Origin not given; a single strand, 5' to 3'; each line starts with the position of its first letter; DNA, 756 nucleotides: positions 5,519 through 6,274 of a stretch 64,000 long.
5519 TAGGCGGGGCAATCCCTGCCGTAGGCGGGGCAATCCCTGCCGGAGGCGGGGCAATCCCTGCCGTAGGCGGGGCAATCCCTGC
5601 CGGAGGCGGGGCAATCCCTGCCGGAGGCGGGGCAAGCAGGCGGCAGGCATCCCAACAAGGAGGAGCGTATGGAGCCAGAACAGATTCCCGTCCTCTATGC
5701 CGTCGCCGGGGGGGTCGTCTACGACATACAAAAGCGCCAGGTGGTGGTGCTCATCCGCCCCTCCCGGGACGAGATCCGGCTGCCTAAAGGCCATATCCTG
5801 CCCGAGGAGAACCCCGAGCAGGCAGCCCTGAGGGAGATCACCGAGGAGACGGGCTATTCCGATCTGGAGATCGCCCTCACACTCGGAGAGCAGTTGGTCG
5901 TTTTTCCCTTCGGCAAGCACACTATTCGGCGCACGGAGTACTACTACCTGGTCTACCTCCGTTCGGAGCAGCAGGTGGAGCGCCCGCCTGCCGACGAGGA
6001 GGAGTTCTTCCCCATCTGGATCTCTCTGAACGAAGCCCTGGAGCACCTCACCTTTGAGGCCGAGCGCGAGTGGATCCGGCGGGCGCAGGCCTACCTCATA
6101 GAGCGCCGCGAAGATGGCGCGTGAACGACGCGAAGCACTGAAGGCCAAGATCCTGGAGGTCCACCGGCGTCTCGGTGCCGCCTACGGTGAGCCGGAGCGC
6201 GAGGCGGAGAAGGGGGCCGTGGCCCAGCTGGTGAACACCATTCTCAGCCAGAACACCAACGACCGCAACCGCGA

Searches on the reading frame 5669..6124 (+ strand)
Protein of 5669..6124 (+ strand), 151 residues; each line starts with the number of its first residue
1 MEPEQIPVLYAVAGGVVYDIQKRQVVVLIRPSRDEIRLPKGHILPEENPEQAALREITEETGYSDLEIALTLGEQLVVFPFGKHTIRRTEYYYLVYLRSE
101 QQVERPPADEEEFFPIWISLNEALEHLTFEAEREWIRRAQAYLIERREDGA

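Call 9: find_encoding_contigs(protein=window:5669-6124:+, flank=6000, max_places=10)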
Protein window:5669-6124:+ (151 aa): 2 contigs read that carry it; 2 places shown.
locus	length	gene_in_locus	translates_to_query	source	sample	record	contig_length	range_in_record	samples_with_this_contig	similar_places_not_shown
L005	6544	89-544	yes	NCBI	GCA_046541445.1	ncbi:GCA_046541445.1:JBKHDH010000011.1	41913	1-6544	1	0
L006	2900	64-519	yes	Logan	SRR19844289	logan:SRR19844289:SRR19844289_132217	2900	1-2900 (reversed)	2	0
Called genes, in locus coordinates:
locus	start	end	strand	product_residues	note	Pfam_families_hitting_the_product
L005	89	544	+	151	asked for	PF00293:NUDIX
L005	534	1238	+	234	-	PF00730:HhH-GPD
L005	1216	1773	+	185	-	-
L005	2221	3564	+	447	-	PF11638:DnaA_N, PF00308:Bac_DnaA, PF01695:IstB_IS21, PF00004:AAA (weak), PF22688:Hda_lid (weak), PF08299:Bac_DnaA_C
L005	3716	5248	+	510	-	PF02652:Lactate_perm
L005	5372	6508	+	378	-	PF00072:Response_reg, PF10609:ParA (faint), PF13614:AAA_31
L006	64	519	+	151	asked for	PF00293:NUDIX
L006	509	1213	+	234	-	PF00730:HhH-GPD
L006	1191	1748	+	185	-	-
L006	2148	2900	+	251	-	?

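Call 20: find_homologous_proteins(query=window:5669-6124:+, max_evalue=1e-10)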
Query window:5669-6124:+ (151 aa): 150 proteins with E <= 1e-10 among 290 candidates; the best 120 are listed.
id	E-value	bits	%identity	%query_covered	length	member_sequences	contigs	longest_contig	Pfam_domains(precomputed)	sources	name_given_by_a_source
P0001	1.3e-92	326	100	100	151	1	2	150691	PF00293.35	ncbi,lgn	ncbi:MAG: NUDIX domain-containing protein [Anaerolineales bacterium]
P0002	7.6e-77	274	87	97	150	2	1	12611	PF00293.35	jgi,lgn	jgi:8-oxo-dGTP pyrophosphatase MutT (NUDIX family)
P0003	4.8e-76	272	86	98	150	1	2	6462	PF00293.35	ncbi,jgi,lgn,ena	-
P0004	3.2e-59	217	68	95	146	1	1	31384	PF00293.35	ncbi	-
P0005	2.9e-56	208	66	98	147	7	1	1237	PF00293.35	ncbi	-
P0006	1.3e-55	205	67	93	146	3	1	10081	PF00293.35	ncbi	ncbi:MAG: NUDIX domain-containing protein [Anaerolineae bacterium]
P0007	2.6e-55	205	65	94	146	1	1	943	PF00293.35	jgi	jgi:8-oxo-dGTP pyrophosphatase MutT (NUDIX family)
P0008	1.8e-54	202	66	93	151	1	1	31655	PF00293.35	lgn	-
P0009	2.4e-53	198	62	95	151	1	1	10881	PF00293.35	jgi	jgi:8-oxo-dGTP pyrophosphatase MutT (NUDIX family)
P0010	6.6e-53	197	63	95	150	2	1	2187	PF00293.35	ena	-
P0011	8.9e-53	196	63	95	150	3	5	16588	PF00293.35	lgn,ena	-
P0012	1.4e-51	192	59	96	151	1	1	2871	PF00293.35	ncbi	-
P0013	4.5e-51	191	62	93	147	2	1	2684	PF00293.35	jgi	jgi:8-oxo-dGTP pyrophosphatase MutT (NUDIX family)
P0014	9.8e-51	190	60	90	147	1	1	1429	PF00293.35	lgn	-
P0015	9.9e-51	190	62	95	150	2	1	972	PF00293.35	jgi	-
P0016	3.2e-50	188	60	95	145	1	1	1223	PF00293.35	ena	-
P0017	1.2e-49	186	59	97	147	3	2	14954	PF00293.35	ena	-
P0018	3.1e-49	185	58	93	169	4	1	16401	PF00293.35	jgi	jgi:8-oxo-dGTP pyrophosphatase MutT (NUDIX family)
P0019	4.7e-47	178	59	93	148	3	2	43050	PF00293.35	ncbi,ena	-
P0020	3.6e-46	175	57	94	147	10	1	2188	PF00293.35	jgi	-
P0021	5.6e-46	174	59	92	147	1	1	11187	PF00293.35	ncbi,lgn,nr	ncbi:MAG: NUDIX domain-containing protein [Anaerolineae bacterium]|nr:NUDIX domain-containing protei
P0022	2.1e-45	172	59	93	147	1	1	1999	PF00293.35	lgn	-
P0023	2.1e-44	169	56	91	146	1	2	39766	PF00293.35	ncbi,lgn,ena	-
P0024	6.7e-44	167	58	92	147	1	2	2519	PF00293.35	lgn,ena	-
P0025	1.5e-43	166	57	92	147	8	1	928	PF00293.35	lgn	-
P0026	1.7e-43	166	54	93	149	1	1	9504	PF00293.35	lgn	-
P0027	6.3e-43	164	59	88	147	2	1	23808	PF00293.35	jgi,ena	-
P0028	2.2e-42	163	57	89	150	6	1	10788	PF00293.35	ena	-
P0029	3.0e-42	162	59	89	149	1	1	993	PF00293.35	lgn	-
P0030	2.0e-41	159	56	88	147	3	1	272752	PF00293.35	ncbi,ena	-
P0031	2.5e-41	159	53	88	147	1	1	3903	PF00293.35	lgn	-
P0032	5.4e-41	158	57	89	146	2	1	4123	PF00293.35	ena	-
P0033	5.6e-41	158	55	92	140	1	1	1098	PF00293.35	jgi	jgi:8-oxo-dGTP pyrophosphatase MutT (NUDIX family)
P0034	2.5e-40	156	54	89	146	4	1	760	PF00293.35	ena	-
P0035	1.3e-39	154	56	88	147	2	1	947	PF00293.35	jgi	-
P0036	1.9e-39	153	54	89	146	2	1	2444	PF00293.35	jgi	jgi:8-oxo-dGTP pyrophosphatase MutT (NUDIX family)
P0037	2.2e-39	153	54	93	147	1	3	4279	PF00293.35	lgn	-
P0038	2.3e-39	153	54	93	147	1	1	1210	PF00293.35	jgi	jgi:8-oxo-dGTP pyrophosphatase MutT (NUDIX family)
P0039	2.3e-39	153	54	93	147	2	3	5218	PF00293.35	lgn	-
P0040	2.3e-39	153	54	93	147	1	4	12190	PF00293.35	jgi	jgi:8-oxo-dGTP pyrophosphatase MutT (NUDIX family)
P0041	2.4e-39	153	55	86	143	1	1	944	PF00293.35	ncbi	-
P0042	2.6e-39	153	53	93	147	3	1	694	PF00293.35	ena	-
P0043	2.9e-39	152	54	87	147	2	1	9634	PF00293.35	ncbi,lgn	-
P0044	3.3e-39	152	55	86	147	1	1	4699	PF00293.35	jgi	jgi:8-oxo-dGTP pyrophosphatase MutT (NUDIX family)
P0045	9.2e-39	151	54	89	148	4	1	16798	PF00293.35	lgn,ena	-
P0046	1.4e-38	150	51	89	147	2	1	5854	PF00293.35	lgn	-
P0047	1.4e-38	150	54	89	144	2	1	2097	PF00293.35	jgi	jgi:8-oxo-dGTP pyrophosphatase MutT (NUDIX family)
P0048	2.0e-38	150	54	88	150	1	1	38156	PF00293.35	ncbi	-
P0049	2.4e-38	149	53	92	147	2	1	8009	PF00293.35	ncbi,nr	ncbi:MAG: NUDIX domain-containing protein [Anaerolineae bacterium]|nr:NUDIX domain-containing protei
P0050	4.5e-38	149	51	88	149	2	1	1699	PF00293.35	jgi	-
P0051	5.7e-38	148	59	83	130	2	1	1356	PF00293.35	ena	-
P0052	6.2e-38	148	54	89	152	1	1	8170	PF00293.35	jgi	jgi:8-oxo-dGTP pyrophosphatase MutT (NUDIX family)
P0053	7.2e-38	148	54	88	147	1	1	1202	PF00293.35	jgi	jgi:8-oxo-dGTP pyrophosphatase MutT (NUDIX family)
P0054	1.4e-37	147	52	92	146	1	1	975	PF00293.35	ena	-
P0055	1.4e-37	147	54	89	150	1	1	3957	PF00293.35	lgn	-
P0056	4.2e-37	145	55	87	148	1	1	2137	PF00293.35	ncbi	-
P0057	1.2e-36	144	59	75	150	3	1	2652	PF00293.35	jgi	jgi:diadenosine hexaphosphate hydrolase (ATP-forming)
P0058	1.7e-36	143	58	89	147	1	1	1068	PF00293.35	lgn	-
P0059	1.7e-36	143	58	89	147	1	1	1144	PF00293.35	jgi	jgi:8-oxo-dGTP pyrophosphatase MutT (NUDIX family)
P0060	3.2e-36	143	58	89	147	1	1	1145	PF00293.35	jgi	jgi:8-oxo-dGTP pyrophosphatase MutT (NUDIX family)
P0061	7.3e-36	141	51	81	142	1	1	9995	PF00293.35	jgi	jgi:8-oxo-dGTP pyrophosphatase MutT (NUDIX family)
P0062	9.9e-36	141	52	85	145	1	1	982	PF00293.35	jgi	jgi:8-oxo-dGTP pyrophosphatase MutT (NUDIX family)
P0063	2.4e-35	140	56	76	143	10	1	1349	PF00293.35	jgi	jgi:8-oxo-dGTP pyrophosphatase MutT (NUDIX family)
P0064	4.6e-35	139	55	88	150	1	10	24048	PF00293.35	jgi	jgi:8-oxo-dGTP diphosphatase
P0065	6.6e-35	138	50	89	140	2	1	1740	PF00293.35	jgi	jgi:8-oxo-dGTP pyrophosphatase MutT (NUDIX family)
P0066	8.5e-35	138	54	90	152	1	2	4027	PF00293.35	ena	-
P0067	1.7e-34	137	56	89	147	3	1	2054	PF00293.35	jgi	jgi:8-oxo-dGTP pyrophosphatase MutT (NUDIX family)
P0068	1.9e-34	137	52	90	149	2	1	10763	PF00293.35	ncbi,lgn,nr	ncbi:MAG: NUDIX domain-containing protein [Chloroflexota bacterium]|nr:NUDIX domain-containing prote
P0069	2.3e-34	137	56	88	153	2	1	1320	PF00293.35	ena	-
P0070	2.4e-34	136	53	89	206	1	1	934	PF00293.35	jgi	jgi:8-oxo-dGTP pyrophosphatase MutT (NUDIX family)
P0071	3.4e-34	136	53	88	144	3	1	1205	PF00293.35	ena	-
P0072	3.5e-34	136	54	89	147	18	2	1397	PF00293.35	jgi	-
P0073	3.6e-34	136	54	85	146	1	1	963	PF00293.35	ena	-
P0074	5.4e-34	135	57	87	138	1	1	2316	PF00293.35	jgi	jgi:8-oxo-dGTP pyrophosphatase MutT (NUDIX family)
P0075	6.9e-34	135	51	92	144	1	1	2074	PF00293.35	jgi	jgi:8-oxo-dGTP pyrophosphatase MutT (NUDIX family)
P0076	9.7e-34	135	58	74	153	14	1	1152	PF00293.35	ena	-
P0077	3.3e-33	133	53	87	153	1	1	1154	PF00293.35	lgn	-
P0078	3.3e-33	133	53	89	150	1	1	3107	PF00293.35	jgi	jgi:8-oxo-dGTP pyrophosphatase MutT (NUDIX family)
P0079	3.4e-33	133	52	95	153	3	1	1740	PF00293.35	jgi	jgi:8-oxo-dGTP pyrophosphatase MutT (NUDIX family)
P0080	5.1e-33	132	52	87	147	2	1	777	PF00293.35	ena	-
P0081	6.8e-33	132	52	87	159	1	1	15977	PF00293.35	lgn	-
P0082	9.1e-33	131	51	89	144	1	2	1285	PF00293.35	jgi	jgi:8-oxo-dGTP pyrophosphatase MutT (NUDIX family)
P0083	1.0e-32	131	52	74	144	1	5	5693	PF00293.35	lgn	-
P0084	1.1e-32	131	54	89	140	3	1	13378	PF00293.35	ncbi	-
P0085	1.9e-32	130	54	89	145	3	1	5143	PF00293.35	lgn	-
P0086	2.3e-32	130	53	89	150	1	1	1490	PF00293.35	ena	-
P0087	5.1e-32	129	51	91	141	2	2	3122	PF00293.35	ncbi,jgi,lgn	ncbi:MAG: NUDIX domain-containing protein [Anaerolineae bacterium]|jgi:8-oxo-dGTP pyrophosphatase Mu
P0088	1.1e-31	128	51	93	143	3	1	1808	PF00293.35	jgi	-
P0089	1.6e-31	127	49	95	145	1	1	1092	PF00293.35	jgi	jgi:8-oxo-dGTP pyrophosphatase MutT (NUDIX family)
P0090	1.6e-31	127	52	89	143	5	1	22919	PF00293.35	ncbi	-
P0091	1.7e-31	127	52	90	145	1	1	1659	PF00293.35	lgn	-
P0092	1.8e-31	127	54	87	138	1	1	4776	PF00293.35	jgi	jgi:8-oxo-dGTP diphosphatase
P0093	1.8e-31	127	51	93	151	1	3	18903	PF00293.35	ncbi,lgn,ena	-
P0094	1.8e-31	127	51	93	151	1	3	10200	PF00293.35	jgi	-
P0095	2.6e-31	127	53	87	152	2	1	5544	PF00293.35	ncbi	-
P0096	3.3e-31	126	55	87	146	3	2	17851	PF00293.35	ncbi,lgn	-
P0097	5.7e-31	126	50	91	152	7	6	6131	PF00293.35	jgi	jgi:8-oxo-dGTP pyrophosphatase MutT (NUDIX family)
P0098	8.1e-31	125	52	85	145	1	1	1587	PF00293.35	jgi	jgi:8-oxo-dGTP pyrophosphatase MutT (NUDIX family)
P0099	1.3e-30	124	54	87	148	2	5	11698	PF00293.35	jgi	jgi:ADP-ribose pyrophosphatase YjhB (NUDIX family)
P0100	1.7e-30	124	51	89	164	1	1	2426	PF00293.35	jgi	jgi:8-oxo-dGTP pyrophosphatase MutT (NUDIX family)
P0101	4.6e-30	123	52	87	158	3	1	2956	PF00293.35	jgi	jgi:8-oxo-dGTP pyrophosphatase MutT (NUDIX family)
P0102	6.4e-30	122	52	94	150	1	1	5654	PF00293.35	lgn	-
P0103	1.1e-29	121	53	86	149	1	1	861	PF00293.35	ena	-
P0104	1.5e-29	121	47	93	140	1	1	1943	PF00293.35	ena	-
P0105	4.1e-29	120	50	88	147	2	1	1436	PF00293.35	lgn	-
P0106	4.4e-29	119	49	96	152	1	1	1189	PF00293.35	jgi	jgi:8-oxo-dGTP pyrophosphatase MutT (NUDIX family)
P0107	5.5e-29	119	51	89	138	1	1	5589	PF00293.35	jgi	-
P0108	6.9e-29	119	52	91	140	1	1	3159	PF00293.35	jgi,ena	-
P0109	1.1e-28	118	51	89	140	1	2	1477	PF00293.35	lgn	-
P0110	1.5e-28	118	50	93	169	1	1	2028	PF00293.35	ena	-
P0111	2.0e-28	117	52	88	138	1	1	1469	PF00293.35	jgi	jgi:8-oxo-dGTP pyrophosphatase MutT (NUDIX family)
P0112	2.6e-28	117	47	91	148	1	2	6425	PF00293.35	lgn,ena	-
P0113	2.8e-28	117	46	91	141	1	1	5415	PF00293.35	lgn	-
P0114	4.7e-28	116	51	71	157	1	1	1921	PF00293.35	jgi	jgi:8-oxo-dGTP pyrophosphatase MutT (NUDIX family)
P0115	5.8e-28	116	46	91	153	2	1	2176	PF00293.35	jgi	-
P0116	6.6e-28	116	50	81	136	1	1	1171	PF00293.35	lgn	-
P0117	1.2e-27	115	47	88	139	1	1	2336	PF00293.35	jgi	jgi:8-oxo-dGTP pyrophosphatase MutT (NUDIX family)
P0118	1.3e-27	115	47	88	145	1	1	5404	PF00293.35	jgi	jgi:8-oxo-dGTP pyrophosphatase MutT (NUDIX family)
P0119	1.3e-27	115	51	87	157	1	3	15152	PF00293.35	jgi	jgi:8-oxo-dGTP pyrophosphatase MutT (NUDIX family)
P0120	1.4e-27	115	48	89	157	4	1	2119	PF00293.35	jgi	jgi:8-oxo-dGTP pyrophosphatase MutT (NUDIX family)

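Call 22: find_encoding_contigs(protein=P0002, flank=4000, max_places=6)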
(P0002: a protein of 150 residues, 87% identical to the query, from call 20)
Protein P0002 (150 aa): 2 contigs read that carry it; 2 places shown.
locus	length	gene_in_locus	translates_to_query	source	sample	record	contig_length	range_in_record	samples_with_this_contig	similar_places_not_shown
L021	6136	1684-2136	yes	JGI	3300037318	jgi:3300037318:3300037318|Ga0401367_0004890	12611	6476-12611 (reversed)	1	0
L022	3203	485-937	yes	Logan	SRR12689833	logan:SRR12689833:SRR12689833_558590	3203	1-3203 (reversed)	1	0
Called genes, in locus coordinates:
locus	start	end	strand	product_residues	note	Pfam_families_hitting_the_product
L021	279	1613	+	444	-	PF03951:Gln-synt_N, PF00120:Gln-synt_C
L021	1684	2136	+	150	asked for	PF00293:NUDIX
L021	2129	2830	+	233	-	PF00730:HhH-GPD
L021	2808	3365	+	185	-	-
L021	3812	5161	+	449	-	PF11638:DnaA_N, PF00308:Bac_DnaA, PF01695:IstB_IS21, PF00004:AAA, PF22688:Hda_lid (weak), PF08299:Bac_DnaA_C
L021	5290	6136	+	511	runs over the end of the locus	PF02652:Lactate_perm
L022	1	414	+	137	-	?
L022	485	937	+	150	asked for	PF00293:NUDIX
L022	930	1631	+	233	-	PF00730:HhH-GPD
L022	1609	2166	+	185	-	-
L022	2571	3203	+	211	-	?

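Call 23: find_encoding_contigs(protein=P0003, flank=4000, max_places=6)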
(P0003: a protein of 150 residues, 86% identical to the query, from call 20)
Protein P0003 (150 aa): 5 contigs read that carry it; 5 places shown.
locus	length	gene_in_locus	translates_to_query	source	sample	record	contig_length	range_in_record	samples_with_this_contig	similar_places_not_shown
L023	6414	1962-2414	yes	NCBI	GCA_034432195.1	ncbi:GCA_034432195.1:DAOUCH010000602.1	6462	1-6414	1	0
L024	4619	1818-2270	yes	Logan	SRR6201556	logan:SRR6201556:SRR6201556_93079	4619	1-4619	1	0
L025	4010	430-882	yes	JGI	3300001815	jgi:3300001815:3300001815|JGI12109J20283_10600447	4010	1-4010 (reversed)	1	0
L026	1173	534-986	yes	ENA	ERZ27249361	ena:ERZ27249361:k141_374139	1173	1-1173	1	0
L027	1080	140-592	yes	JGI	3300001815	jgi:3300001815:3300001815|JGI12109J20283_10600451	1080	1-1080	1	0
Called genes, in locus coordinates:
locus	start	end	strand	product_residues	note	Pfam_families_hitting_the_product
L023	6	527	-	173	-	-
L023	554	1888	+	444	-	PF03951:Gln-synt_N, PF00120:Gln-synt_C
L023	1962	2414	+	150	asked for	PF00293:NUDIX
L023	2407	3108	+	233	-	PF00730:HhH-GPD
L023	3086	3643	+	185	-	-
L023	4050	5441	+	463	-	PF11638:DnaA_N, PF00308:Bac_DnaA, PF01695:IstB_IS21, PF00004:AAA, PF22688:Hda_lid (weak), PF08299:Bac_DnaA_C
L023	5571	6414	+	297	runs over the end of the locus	?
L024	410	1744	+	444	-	PF03951:Gln-synt_N, PF00120:Gln-synt_C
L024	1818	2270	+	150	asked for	PF00293:NUDIX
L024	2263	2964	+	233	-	PF00730:HhH-GPD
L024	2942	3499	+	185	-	-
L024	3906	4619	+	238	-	?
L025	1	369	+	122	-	?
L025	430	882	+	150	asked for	PF00293:NUDIX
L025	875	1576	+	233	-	PF00730:HhH-GPD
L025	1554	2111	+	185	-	-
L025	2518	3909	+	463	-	PF11638:DnaA_N, PF00308:Bac_DnaA, PF01695:IstB_IS21, PF00004:AAA, PF22688:Hda_lid (weak), PF08299:Bac_DnaA_C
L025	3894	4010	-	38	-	?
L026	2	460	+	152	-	?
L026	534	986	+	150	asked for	PF00293:NUDIX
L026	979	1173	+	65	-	?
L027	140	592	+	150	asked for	PF00293:NUDIX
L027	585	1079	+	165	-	?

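Call 24: find_encoding_contigs(protein=P0004, flank=4000, max_places=6)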
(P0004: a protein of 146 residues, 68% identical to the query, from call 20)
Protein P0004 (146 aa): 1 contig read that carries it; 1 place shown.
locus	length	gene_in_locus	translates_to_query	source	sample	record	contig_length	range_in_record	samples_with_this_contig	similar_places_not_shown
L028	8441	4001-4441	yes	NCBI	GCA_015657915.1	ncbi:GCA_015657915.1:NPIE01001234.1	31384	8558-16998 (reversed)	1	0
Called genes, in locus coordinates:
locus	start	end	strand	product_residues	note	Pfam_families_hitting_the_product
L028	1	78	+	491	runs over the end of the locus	-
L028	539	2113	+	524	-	PF01433:Peptidase_M1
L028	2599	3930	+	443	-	PF03951:Gln-synt_N, PF00120:Gln-synt_C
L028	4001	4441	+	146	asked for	PF00293:NUDIX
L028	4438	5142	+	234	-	PF00730:HhH-GPD, PF10576:EndIII_4Fe-2S (weak)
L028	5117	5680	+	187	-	-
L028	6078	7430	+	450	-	PF11638:DnaA_N, PF00308:Bac_DnaA, PF01695:IstB_IS21, PF00004:AAA (weak), PF22688:Hda_lid (faint), PF08299:Bac_DnaA_C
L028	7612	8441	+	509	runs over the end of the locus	PF02652:Lactate_perm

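Call 28: find_encoding_contigs(protein=P0008, flank=2500, max_places=4)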
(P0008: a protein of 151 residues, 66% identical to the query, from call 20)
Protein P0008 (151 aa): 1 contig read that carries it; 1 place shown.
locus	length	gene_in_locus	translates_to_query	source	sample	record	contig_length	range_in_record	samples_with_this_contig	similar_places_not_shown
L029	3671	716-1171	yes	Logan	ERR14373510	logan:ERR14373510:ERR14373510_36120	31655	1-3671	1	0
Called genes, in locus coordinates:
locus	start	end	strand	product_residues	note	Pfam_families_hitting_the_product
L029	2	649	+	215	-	?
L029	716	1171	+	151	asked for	PF00293:NUDIX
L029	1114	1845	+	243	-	PF00730:HhH-GPD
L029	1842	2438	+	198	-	-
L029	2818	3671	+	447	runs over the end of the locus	PF11638:DnaA_N, PF00308:Bac_DnaA, PF01695:IstB_IS21, PF00004:AAA (weak), PF08299:Bac_DnaA_C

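Call 29: find_encoding_contigs(protein=P0006, flank=2500, max_places=4)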
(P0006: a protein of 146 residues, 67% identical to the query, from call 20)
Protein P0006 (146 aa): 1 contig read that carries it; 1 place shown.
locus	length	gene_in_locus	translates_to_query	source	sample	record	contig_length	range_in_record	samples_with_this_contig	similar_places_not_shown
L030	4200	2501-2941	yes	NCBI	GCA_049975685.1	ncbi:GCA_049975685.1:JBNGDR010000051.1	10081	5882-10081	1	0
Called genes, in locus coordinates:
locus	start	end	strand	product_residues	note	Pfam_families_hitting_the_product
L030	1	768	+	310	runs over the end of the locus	PF12679:ABC2_membrane_2, PF12698:ABC2_membrane_3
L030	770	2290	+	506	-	-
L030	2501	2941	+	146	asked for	PF00293:NUDIX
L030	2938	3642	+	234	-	PF00730:HhH-GPD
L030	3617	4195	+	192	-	-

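Call 30: find_encoding_contigs(protein=P0009, flank=2500, max_places=4)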
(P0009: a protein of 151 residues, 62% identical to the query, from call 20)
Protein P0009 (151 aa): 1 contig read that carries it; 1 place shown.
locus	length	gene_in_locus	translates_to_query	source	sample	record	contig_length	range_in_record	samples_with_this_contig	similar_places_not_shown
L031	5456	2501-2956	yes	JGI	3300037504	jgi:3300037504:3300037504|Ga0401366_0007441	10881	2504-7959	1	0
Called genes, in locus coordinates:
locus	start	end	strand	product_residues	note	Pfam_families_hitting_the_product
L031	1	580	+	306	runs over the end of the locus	PF12679:ABC2_membrane_2 (weak)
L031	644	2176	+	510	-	-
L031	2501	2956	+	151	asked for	PF00293:NUDIX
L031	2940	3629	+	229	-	PF00730:HhH-GPD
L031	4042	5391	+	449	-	PF01695:IstB_IS21 (faint), PF11638:DnaA_N, PF00308:Bac_DnaA, PF00004:AAA (weak), PF13173:AAA_14 (faint), PF08299:Bac_DnaA_C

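Call 31: find_encoding_contigs(protein=P0019, flank=2500, max_places=4)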
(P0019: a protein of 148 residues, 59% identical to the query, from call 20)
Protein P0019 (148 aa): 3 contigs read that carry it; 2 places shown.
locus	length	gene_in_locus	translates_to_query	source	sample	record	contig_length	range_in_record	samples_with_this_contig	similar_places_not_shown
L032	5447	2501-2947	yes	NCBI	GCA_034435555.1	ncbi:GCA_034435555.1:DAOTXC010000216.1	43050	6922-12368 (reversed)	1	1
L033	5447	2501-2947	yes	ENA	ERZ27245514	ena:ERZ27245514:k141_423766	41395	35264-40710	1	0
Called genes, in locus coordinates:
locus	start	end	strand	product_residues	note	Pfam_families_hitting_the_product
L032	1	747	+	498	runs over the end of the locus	-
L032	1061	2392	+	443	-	PF03951:Gln-synt_N, PF00120:Gln-synt_C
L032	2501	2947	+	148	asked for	PF00293:NUDIX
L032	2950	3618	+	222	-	PF00730:HhH-GPD, PF10576:EndIII_4Fe-2S (weak)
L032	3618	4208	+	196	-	-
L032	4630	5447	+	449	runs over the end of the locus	PF11638:DnaA_N (weak), PF00308:Bac_DnaA, PF01695:IstB_IS21 (weak), PF00004:AAA (weak), PF08299:Bac_DnaA_C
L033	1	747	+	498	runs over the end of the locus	-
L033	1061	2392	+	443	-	PF03951:Gln-synt_N, PF00120:Gln-synt_C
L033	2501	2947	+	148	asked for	PF00293:NUDIX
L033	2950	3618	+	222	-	PF00730:HhH-GPD, PF10576:EndIII_4Fe-2S (weak)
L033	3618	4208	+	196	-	-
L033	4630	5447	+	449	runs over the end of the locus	PF11638:DnaA_N (weak), PF00308:Bac_DnaA, PF01695:IstB_IS21 (weak), PF00004:AAA (weak), PF08299:Bac_DnaA_C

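Call 34: list_cluster_members(proteins=[P0001])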
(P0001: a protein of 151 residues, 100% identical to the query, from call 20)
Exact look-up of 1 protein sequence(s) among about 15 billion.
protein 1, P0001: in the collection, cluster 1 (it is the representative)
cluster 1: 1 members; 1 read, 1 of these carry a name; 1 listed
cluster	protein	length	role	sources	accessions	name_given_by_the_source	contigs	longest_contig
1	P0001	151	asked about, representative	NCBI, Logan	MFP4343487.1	MAG: NUDIX domain-containing protein [Anaerolineales bacterium]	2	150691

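Call 41: find_encoding_contigs(protein=P0011, flank=2000, max_places=6)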
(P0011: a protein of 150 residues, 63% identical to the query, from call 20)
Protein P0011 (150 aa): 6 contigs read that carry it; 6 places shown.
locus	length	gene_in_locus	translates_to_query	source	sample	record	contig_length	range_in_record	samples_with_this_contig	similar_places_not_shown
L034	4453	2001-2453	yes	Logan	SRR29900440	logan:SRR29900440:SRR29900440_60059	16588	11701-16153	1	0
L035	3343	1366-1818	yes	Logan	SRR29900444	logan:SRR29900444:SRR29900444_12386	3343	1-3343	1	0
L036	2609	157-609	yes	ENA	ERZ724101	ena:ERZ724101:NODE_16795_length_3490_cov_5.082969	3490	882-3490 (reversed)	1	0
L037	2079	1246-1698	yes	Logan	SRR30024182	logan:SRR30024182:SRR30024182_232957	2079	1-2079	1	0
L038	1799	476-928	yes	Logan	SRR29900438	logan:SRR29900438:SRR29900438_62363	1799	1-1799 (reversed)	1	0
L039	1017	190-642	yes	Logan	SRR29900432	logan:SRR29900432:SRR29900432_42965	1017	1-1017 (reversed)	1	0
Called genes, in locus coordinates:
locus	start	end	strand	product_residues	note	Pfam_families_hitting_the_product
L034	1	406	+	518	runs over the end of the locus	-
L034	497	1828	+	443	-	PF03951:Gln-synt_N, PF00120:Gln-synt_C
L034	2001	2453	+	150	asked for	PF00293:NUDIX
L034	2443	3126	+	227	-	PF00730:HhH-GPD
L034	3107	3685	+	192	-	-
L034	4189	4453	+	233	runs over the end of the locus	?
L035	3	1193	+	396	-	?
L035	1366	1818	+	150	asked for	PF00293:NUDIX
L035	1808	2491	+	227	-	PF00730:HhH-GPD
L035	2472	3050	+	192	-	-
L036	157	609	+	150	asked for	PF00293:NUDIX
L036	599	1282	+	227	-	PF00730:HhH-GPD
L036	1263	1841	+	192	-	-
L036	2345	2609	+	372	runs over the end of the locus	PF11638:DnaA_N, PF00308:Bac_DnaA, PF01695:IstB_IS21, PF00004:AAA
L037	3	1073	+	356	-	?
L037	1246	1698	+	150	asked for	PF00293:NUDIX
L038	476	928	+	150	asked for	PF00293:NUDIX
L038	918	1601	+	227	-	PF00730:HhH-GPD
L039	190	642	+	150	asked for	PF00293:NUDIX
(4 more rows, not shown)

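Call 42: find_encoding_contigs(protein=P0017, flank=2000, max_places=6)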
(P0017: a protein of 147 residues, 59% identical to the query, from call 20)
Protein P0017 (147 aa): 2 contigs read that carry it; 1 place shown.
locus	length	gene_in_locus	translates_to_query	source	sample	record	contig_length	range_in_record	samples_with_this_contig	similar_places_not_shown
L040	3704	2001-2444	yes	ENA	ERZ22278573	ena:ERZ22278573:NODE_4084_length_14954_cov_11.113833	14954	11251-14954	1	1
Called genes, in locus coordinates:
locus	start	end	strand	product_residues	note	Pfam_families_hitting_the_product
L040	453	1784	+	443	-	PF03951:Gln-synt_N, PF00120:Gln-synt_C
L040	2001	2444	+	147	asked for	PF00293:NUDIX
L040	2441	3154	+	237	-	PF00730:HhH-GPD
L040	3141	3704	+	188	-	?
